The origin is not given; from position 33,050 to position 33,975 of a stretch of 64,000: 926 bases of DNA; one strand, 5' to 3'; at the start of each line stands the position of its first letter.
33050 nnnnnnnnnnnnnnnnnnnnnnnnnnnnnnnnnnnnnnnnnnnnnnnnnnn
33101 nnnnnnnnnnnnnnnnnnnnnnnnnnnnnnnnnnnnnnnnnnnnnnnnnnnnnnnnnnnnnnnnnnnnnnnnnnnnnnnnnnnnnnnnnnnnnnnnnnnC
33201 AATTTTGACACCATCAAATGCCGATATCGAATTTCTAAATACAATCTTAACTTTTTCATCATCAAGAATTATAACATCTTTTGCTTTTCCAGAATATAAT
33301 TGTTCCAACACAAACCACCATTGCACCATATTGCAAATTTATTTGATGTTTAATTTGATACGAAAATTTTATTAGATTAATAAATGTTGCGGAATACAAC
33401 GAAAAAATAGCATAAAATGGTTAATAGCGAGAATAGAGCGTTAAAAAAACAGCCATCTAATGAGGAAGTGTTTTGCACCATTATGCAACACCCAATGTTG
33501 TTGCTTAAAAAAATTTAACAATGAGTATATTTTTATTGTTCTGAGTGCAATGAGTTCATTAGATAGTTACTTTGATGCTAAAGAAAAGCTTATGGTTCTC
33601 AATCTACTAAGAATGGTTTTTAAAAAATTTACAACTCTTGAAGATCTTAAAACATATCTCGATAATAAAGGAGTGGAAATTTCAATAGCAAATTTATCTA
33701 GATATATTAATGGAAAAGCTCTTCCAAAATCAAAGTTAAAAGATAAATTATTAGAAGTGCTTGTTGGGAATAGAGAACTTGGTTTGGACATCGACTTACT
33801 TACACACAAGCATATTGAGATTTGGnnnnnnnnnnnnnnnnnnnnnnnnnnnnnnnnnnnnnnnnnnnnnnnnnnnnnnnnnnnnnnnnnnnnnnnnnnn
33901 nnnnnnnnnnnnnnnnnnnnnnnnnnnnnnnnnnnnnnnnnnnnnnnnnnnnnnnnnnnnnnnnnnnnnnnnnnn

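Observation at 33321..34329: Candidate purine regulon: HTH-PRTase (PurR-like) regulator divergent from the pur operon, with a recurring TTGCA-N6-TGCAA palindrome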

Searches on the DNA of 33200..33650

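Call 30: search_rna_families(source=window, start=33200, end=33650, threshold=evalue, max_evalue=1)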
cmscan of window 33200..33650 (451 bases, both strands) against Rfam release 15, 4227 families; matches with E-value up to 1: 2.
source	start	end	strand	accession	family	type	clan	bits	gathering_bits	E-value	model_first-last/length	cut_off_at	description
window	33511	33569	+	RF00046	snoR30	Gene; snRNA; snoRNA; CD-box;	CL00073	17.1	60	0.57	1-96/96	no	Small nucleolar RNA R30/Z108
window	33233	33318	+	RF02706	TeloSII_ncR30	Gene; sRNA;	-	15.5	86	0.28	1-226/226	no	TeloSII non coding RNA 30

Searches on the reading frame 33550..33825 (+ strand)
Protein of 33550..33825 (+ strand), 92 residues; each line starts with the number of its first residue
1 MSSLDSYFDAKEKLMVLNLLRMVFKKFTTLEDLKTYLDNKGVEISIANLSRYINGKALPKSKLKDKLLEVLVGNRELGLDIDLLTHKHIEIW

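Call 35: search_protein_families(library=pfam, proteins=[window:33550-33825:+], max_evalue=10)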
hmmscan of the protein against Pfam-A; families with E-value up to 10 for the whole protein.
seq(92 aa): 2 families
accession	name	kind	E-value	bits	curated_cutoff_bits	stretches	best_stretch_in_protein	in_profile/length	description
PF11985.13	Phage_Mu_Gp27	-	0.075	13.8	28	1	25-55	19-50/173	Bacteriophage Mu, Gp27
PF18330.7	Lig_C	-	0.11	12.9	25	1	10-57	57-103/125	Ligase Pab1020 C-terminal region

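Call 43: predict_structure(alignment_id=A2)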
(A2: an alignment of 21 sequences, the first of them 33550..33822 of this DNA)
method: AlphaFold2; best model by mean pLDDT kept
length: 91 residues; sequences in the alignment: 21
mean_pLDDT: 92.9   pTM: 0.81
mean pLDDT of the five models: 92.9, 92.8, 90.7, 89.4, 88.6
residues with pLDDT >= 90: 74; 70-90: 12; 50-70: 5; < 50: 0
segments of 3 or more residues with pLDDT < 50: none
pLDDT, mean of each block of 10 residues (from residue 1): 87 97 96 98 98 97 97 92 77 57
secondary structure, 60 per line:
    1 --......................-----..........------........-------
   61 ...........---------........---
elements in order: H3-24 H30-39 H46-53 H61-71 H81-88

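Call 46: fold_search(model_id=the predicted structure, library=pdb)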
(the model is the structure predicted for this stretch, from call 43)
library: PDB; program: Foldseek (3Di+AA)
matches with E <= 10: 68; with E <= 0.001: 0
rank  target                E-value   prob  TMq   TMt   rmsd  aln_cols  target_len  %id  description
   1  3r1f_A                1.5e+00  0.47  0.48  0.38   5.7        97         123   16  Crystal structure of a key regulator of virulence in Mycobacterium tuberculosis (released 2011-08-03)
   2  5woq_B                1.5e+00  0.47  0.46  0.48   5.4        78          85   17  Crystal structure of an XRE family protein transcriptional regulator from Mycobacterium smegmatis (released 2017-08-16)
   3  6rnz_A                1.6e+00  0.51  0.44  0.56   5.4        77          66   19  Crystal structure of the N-terminal HTH DNA-binding domain of the essential repressor DdrO from radiation-resistant De (released 2019-10-09)
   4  3r1f_I                1.6e+00  0.41  0.48  0.37   5.7        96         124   17  Crystal structure of a key regulator of virulence in Mycobacterium tuberculosis (released 2011-08-03)
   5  6fal_A                1.6e+00  0.20  0.31  0.29   9.6        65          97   28  Tryptophan Repressor TrpR from E.coli with 3-Indolepropionic acid as ligand (released 2019-01-30)
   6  9iaq_B                1.7e+00  0.66  0.42  0.35   3.0        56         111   23  Arbitrium controls lysis-lysogeny through the activation of a small antirepressor protein in the majority of arbitrium (released 2026-01-14)
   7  9iaq_D                1.8e+00  0.63  0.42  0.34   2.9        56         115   23  Arbitrium controls lysis-lysogeny through the activation of a small antirepressor protein in the majority of arbitrium (released 2026-01-14)
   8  3zhm_A                1.9e+00  0.63  0.46  0.52   3.3        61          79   20  N-terminal domain of the CI repressor from bacteriophage TP901-1 in complex with the OL2 operator half-site (released 2013-12-25)
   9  6jq1_A                2.4e+00  0.38  0.44  0.33   6.2        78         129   20  Crystal Structure of DdrO from Deinococcus geothermalis (released 2019-08-28)
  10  3qf3_A                2.6e+00  0.33  0.47  0.35   6.1        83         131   16  Crystal structure of EspR transcription factor from mycobacterium tuberculosis (released 2011-09-14)
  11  3r1f_M                2.6e+00  0.30  0.48  0.39   5.9        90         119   17  Crystal structure of a key regulator of virulence in Mycobacterium tuberculosis (released 2011-08-03)
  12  6t90_K                2.7e+00  0.47  0.51  0.60   3.3        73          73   19  OCT4-SOX2-bound nucleosome - SHL-6 (released 2020-05-06)
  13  3qf3_C                2.7e+00  0.35  0.50  0.38   6.0        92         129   16  Crystal structure of EspR transcription factor from mycobacterium tuberculosis (released 2011-09-14)
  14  3qq6_B                3.2e+00  0.35  0.45  0.56   2.9        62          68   19  The N-terminal DNA binding domain of SinR from Bacillus subtilis (released 2011-06-15)
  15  3qwg_A                3.2e+00  0.30  0.47  0.46   5.9        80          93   18  Crystal structure of EspRdelta10, C-terminal 10 amino acids deletion mutant of EspR transcription factor from Mycobact (released 2011-09-14)
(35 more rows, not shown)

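Call 68: search_protein_representatives(protein=window:33550-33822:+)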
Query: 91 residues. Proteins with E-value up to 0.001 (for the whole library): 5; up to 1e-10: 5; up to 1e-30: 0. The best 5 are listed.
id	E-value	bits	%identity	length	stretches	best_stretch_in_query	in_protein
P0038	7.4e-23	96.3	61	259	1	1-89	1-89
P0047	2.5e-20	88.3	56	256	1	1-85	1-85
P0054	4.1e-16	74.8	67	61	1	2-61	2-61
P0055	9.0e-16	73.8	61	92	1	1-66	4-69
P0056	1.0e-14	70.4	95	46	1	1-40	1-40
